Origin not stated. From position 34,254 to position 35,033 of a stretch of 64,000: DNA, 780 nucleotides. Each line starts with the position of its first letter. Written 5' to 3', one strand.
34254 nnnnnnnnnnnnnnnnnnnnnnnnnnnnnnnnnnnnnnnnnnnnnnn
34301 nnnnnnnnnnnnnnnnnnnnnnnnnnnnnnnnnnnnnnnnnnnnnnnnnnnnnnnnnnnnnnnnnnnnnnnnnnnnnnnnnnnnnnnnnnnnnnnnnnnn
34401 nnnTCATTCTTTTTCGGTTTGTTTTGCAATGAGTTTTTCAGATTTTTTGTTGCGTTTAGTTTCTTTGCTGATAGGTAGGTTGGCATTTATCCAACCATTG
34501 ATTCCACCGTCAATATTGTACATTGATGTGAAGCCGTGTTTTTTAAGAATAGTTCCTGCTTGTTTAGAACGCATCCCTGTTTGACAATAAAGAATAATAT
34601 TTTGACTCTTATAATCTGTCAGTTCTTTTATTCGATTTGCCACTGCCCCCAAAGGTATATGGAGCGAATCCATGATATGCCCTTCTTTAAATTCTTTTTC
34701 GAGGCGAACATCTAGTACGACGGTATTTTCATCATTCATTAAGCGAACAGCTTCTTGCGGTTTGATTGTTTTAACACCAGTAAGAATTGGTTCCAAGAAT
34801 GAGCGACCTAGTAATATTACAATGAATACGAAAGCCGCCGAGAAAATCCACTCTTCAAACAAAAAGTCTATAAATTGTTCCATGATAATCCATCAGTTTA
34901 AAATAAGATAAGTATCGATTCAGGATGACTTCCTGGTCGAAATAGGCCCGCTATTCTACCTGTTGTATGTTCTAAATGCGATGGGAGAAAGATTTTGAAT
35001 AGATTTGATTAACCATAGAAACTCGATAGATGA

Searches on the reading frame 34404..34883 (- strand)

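Call 48: search_protein_families(library=pfam, proteins=[window:34404-34883:-], max_evalue=1e-8)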
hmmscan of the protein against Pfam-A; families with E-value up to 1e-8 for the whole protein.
window:34404-34883:- (159 aa): 1 family
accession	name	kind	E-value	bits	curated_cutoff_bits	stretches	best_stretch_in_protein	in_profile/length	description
PF00581.25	Rhodanese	-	7.5e-22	78.1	22.2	1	42-133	2-101/102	Rhodanese-like domain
